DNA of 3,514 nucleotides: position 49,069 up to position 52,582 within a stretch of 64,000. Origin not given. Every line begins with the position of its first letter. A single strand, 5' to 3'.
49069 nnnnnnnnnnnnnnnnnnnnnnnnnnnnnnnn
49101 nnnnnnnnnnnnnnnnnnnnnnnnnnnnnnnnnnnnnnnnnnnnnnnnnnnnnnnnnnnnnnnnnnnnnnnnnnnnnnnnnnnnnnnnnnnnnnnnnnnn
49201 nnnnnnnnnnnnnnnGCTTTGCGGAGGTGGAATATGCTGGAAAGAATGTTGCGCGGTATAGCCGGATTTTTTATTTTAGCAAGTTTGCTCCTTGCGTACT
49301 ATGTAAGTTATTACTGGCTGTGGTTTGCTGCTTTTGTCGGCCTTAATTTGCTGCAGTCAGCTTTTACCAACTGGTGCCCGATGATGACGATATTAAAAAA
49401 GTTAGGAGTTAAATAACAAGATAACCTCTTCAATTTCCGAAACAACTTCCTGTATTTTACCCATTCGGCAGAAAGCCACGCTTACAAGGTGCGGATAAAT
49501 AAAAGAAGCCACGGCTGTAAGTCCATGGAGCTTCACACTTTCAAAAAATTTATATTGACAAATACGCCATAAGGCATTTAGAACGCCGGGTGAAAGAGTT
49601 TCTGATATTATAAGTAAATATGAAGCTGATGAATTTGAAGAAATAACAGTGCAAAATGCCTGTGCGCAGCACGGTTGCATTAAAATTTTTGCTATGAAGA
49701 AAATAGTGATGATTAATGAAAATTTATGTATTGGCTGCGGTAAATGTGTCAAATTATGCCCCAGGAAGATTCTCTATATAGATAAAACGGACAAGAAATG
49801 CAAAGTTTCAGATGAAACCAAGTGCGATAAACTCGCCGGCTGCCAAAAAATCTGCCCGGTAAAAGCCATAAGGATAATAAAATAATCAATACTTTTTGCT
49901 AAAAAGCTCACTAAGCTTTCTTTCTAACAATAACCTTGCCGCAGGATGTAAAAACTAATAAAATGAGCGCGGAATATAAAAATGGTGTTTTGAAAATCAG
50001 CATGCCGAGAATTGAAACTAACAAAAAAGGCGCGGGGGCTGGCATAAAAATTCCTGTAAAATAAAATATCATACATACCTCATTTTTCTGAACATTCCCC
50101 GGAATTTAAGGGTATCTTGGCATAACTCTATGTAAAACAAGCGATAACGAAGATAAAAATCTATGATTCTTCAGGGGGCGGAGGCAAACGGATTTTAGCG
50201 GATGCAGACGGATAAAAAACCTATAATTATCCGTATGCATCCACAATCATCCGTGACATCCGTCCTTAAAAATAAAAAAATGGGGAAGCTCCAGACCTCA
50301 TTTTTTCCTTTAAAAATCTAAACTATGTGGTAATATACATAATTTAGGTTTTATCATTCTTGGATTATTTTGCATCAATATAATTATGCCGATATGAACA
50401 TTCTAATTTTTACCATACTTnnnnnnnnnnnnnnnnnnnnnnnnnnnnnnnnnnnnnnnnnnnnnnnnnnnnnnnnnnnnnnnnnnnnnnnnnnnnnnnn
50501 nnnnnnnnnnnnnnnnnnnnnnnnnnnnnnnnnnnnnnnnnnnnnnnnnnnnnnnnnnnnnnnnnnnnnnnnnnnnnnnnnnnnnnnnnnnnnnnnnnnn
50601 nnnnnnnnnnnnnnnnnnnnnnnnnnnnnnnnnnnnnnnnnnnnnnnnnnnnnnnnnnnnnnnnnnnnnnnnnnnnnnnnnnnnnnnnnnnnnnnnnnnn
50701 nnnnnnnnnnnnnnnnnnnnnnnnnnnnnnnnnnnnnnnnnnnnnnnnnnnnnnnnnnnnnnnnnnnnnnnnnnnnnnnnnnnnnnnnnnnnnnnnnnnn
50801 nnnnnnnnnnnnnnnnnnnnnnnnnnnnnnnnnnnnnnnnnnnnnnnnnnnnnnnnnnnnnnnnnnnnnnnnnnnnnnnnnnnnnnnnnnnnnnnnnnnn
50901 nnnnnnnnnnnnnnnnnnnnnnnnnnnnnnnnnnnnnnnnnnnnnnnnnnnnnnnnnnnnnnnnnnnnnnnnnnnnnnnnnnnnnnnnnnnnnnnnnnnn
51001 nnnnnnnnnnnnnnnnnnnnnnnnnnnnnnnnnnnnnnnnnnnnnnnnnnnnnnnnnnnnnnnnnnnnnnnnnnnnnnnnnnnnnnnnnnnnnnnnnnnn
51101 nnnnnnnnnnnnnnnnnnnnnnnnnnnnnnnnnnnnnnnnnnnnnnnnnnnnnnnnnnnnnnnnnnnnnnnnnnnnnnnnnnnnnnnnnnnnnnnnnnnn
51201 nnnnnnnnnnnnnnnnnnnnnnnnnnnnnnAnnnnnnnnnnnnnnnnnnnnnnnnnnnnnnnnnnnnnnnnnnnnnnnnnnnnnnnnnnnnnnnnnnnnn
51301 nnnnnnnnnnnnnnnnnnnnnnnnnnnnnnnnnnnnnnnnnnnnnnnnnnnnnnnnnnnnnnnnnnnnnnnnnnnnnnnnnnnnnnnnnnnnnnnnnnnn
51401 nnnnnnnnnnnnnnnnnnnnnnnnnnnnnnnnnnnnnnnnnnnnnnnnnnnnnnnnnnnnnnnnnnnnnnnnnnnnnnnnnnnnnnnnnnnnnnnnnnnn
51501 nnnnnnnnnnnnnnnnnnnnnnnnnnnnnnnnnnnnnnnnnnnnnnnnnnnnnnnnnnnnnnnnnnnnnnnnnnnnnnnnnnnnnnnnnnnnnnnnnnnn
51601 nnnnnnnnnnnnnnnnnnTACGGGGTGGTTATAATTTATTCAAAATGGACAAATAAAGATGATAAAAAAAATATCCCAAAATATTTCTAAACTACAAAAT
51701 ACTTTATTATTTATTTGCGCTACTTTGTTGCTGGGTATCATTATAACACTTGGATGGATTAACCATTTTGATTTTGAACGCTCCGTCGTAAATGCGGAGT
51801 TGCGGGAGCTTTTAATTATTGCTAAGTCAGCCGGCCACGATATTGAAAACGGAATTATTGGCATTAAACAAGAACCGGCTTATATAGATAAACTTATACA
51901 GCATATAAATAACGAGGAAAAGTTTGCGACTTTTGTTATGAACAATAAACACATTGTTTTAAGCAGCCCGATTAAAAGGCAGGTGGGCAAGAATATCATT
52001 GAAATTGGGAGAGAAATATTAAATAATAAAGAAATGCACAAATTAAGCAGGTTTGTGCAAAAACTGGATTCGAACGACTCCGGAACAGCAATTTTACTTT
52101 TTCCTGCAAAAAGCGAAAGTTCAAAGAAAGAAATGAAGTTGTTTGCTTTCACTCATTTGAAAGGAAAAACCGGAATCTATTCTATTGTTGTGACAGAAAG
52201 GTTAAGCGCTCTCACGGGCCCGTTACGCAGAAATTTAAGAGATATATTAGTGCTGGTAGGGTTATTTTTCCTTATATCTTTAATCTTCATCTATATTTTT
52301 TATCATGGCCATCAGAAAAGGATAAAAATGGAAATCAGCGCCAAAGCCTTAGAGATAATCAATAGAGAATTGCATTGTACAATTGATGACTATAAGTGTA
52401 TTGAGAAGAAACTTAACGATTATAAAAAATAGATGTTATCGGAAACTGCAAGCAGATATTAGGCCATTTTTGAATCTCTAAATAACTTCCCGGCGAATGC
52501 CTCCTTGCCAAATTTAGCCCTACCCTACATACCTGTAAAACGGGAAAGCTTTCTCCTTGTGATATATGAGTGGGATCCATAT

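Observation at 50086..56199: A 208-bp non-coding cassette is duplicated almost perfectly and heads two neighbouring operons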

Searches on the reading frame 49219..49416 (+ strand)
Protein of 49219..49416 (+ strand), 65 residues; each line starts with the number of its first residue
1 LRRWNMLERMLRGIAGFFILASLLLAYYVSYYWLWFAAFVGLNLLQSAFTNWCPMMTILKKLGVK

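Call 73: search_protein_families(library=pfam, proteins=[window:49219-49416:+], max_evalue=1)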
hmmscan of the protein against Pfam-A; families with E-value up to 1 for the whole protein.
window:49219-49416:+ (65 aa): 2 families
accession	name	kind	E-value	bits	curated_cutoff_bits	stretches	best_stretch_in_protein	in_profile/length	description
PF11127.14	YgaP-like_TM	-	1.1e-14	54.7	25.3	1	7-60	8-59/66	Inner membrane protein YgaP-like, transmembrane domain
PF17280.7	DUF5345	-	0.024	15.2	27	1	8-48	35-75/77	Family of unknown function (DUF5345)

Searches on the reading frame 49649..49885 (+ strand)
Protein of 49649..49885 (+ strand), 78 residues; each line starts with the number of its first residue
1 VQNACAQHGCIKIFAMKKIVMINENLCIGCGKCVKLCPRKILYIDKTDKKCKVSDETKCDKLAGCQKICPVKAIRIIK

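Call 13: search_protein_families(library=pfam, proteins=[window:49649-49885:+])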
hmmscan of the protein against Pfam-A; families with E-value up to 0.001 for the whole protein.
window:49649-49885:+ (78 aa): 11 families
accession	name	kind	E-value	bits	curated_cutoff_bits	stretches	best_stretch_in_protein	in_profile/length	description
PF12838.12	Fer4_7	-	1.1e-11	45.5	27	2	27-73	2-52/52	4Fe-4S dicluster domain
PF00037.32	Fer4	-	1.1e-11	44.5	21.1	1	21-42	2-23/24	4Fe-4S binding domain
PF14697.11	Fer4_21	-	1.8e-11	44.4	35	2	21-75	2-58/59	4Fe-4S dicluster domain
PF13237.11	Fer4_10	-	1.4e-07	31.8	25.5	1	20-70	2-53/53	4Fe-4S dicluster domain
PF13187.11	Fer4_9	-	2.4e-07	31.1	27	2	27-74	2-52/52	4Fe-4S dicluster domain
PF25160.1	LdpA_Fe-S-bd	-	1.1e-06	28.8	27.6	1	20-41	21-42/49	LdpA Fe-S cluster-binding domain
PF12837.12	Fer4_6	-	2.3e-06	27.7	25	1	22-39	4-21/24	4Fe-4S binding domain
PF12797.12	Fer4_2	-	3.6e-06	27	24.5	1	19-38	2-21/22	4Fe-4S binding domain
PF13370.11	Fer4_13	-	0.00014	22.9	24.5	1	22-75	1-57/58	4Fe-4S single cluster domain of Ferredoxin I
PF13484.11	Fer4_16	-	0.0003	21.9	30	0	27-60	2-37/66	4Fe-4S double cluster binding domain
PF12800.12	Fer4_4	-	0.00056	20.5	24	1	25-39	2-16/17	4Fe-4S binding domain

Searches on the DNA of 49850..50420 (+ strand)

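Call 36: search_rna_families(source=window, start=49850, end=50420, threshold=evalue, max_evalue=10)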
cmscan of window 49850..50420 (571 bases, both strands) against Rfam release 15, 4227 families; matches with E-value up to 10: 8.
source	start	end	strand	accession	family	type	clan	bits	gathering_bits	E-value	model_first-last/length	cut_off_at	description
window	50296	50363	-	RF00268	snoZ7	Gene; snRNA; snoRNA; CD-box;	CL00057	22.9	43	0.13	1-78/78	no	Small nucleolar RNA snoZ7/snoR77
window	50268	50364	-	RF01480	rli52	Cis-reg;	-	18.7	70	3.6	1-95/95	no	Listeria sRNA rli52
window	49987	50018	-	RF01315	CRISPR-DR2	Gene; CRISPR;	CL00014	16.7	37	3.9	1-30/30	no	CRISPR RNA direct repeat element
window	50194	50242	-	RF03704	MIR4380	Gene; miRNA;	-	15.9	83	3.3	1-82/82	no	MIR4380 microRNA precursor family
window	50188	50254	-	RF04145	MIR8706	Gene; miRNA;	-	15.6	95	5.2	1-101/101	no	MIR8706 microRNA precursor family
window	50313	50352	-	RF03637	mir-5879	Gene; miRNA;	-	14.4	97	6.3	16-61/76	no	mir-5879 microRNA precursor family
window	49945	50107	-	RF02110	DLEU2_6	Gene; lncRNA;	-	13.2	60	8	1-135/135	no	Deleted in lymphocytic leukemia 2 conserved region 6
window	50026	50058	+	RF00140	Alpha_RBS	Cis-reg;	-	11.2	38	5.2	1-110/110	no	Alpha operon ribosome binding site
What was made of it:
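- On Known RNA families (Rfam 15): At E <= 10 there is only noise (call 36).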

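Call 55: search_dna_similar(query=window:50078-50305:+, collection=plasmids, mode=distant, max_evalue=1, max_rows=15)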
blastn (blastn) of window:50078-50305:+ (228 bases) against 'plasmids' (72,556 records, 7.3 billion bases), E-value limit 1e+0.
No match.
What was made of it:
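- Tried and rejected: blastn of the element against plasmids found nothing (call 55).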

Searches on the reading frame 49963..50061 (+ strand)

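Call 73: search_protein_families(library=pfam, proteins=[window:49963-50061:+], max_evalue=1)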
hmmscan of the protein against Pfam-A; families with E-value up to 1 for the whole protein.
window:49963-50061:+ (33 aa): 1 family
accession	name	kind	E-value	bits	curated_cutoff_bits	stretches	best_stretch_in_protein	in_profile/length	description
PF00011.27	HSP20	-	0.0035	17.8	20.8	1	2-31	73-100/102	Hsp20/alpha crystallin family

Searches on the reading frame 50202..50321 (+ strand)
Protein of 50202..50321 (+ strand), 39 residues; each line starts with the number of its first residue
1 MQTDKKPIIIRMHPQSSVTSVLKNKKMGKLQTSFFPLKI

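Call 40: find_encoding_contigs(protein=window:50202-50321:+, flank=5000, max_places=10)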
Protein window:50202-50321:+ (39 aa): no gene with exactly this product is on record in the collection.

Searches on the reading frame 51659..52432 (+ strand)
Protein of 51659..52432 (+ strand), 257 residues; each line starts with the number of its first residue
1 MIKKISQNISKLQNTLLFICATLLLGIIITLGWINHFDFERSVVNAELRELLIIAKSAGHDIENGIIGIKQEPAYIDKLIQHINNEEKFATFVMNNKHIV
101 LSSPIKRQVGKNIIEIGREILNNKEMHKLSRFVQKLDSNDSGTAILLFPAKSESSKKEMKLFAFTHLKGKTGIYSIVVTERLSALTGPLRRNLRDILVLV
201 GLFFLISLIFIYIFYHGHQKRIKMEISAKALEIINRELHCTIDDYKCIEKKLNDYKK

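Call 13: search_protein_families(library=pfam, proteins=[window:51659-52432:+])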
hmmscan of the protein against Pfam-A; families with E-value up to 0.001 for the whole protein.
window:51659-52432:+ (257 aa): 0 families

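Call 73: search_protein_families(library=pfam, proteins=[window:51659-52432:+], max_evalue=1)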
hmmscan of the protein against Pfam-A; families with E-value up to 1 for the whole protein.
window:51659-52432:+ (257 aa): 2 families
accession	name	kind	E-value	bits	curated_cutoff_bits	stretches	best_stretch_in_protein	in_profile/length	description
PF07074.17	TRAP-gamma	-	0.12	12.4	25.2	1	195-254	46-105/170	Translocon-associated protein, gamma subunit (TRAP-gamma)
PF10260.14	SAYSvFN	-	0.22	11.8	25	0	200-228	17-46/70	Uncharacterized conserved domain (SAYSvFN)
